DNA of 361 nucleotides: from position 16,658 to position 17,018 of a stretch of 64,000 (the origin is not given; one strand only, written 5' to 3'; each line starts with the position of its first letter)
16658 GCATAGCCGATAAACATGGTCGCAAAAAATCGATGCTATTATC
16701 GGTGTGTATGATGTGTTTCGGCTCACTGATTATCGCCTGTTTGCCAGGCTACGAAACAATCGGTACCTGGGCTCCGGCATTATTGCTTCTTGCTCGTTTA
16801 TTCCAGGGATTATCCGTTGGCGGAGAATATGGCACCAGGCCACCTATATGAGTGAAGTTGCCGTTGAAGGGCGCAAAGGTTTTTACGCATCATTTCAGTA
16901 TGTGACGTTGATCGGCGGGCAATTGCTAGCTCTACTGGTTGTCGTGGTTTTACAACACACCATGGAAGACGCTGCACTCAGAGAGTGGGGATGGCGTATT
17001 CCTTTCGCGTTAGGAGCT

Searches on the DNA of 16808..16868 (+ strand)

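Call 39: search_dna_similar(query=window:16808-16868:+, collection=ecoli_genomes, mode=near, max_rows=30)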
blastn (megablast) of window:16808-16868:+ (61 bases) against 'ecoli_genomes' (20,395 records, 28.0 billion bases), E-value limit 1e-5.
Records with a match: 5422; places in all: 5426; records where one place covers at least 80% of the query: 5422.
Genomes with a match: 5422 of 5426; with a place that covers at least 80% of the query: 5422. Places per genome that has any: lowest 1, median 1, highest 3. On chromosomes: 5426 places; on plasmids: 0.
Best place of each record, by identity: >=99% 17; 95-99% 5395; 90-95% 10.
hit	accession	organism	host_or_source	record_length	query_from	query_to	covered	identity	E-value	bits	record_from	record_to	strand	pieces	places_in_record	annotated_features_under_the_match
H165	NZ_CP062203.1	Escherichia coli strain K_EC180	swine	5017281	1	61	100%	100.0%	5e-23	113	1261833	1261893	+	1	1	kgtP: alpha-ketoglutarate permease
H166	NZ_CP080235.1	Escherichia coli O139:H1 strain W13-16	Sus scrofa scrofa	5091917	1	61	100%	100.0%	5e-23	113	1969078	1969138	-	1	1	kgtP: alpha-ketoglutarate permease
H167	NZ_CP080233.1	Escherichia coli O139:H1 strain P15-25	Sus scrofa domesticus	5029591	1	61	100%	100.0%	5e-23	113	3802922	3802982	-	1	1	kgtP: alpha-ketoglutarate permease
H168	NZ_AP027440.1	Escherichia coli strain EC556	Sus scrofa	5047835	1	61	100%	100.0%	5e-23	113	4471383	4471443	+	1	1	kgtP: alpha-ketoglutarate permease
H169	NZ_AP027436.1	Escherichia coli strain EC571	Sus scrofa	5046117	1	61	100%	100.0%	5e-23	113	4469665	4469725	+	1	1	kgtP: alpha-ketoglutarate permease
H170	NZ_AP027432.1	Escherichia coli strain EC581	Sus scrofa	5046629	1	61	100%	100.0%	5e-23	113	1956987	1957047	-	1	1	kgtP: alpha-ketoglutarate permease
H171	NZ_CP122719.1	Escherichia coli strain ETEC1748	Sus scrofa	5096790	1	61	100%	100.0%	5e-23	113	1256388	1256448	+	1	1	kgtP: alpha-ketoglutarate permease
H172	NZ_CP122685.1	Escherichia coli strain ETEC4067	Sus scrofa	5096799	1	61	100%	100.0%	5e-23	113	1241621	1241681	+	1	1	kgtP: alpha-ketoglutarate permease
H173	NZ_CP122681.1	Escherichia coli strain ETEC4068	Sus scrofa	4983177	1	61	100%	100.0%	5e-23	113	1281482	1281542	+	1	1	kgtP: alpha-ketoglutarate permease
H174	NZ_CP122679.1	Escherichia coli strain ETEC4069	Sus scrofa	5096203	1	61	100%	100.0%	5e-23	113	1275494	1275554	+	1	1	kgtP: alpha-ketoglutarate permease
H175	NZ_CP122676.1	Escherichia coli strain ETEC4070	Sus scrofa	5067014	1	61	100%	100.0%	5e-23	113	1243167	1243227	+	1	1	kgtP: alpha-ketoglutarate permease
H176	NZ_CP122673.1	Escherichia coli strain ETEC4071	Sus scrofa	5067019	1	61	100%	100.0%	5e-23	113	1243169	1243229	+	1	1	kgtP: alpha-ketoglutarate permease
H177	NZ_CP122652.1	Escherichia coli strain ETEC4075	Sus scrofa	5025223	1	61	100%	100.0%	5e-23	113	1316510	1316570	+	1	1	kgtP: alpha-ketoglutarate permease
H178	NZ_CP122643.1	Escherichia coli strain ETEC4079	Sus scrofa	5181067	1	61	100%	100.0%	5e-23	113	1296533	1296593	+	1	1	kgtP: alpha-ketoglutarate permease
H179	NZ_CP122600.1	Escherichia coli strain ETEC6333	Sus scrofa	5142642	1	61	100%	100.0%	5e-23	113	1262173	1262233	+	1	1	kgtP: alpha-ketoglutarate permease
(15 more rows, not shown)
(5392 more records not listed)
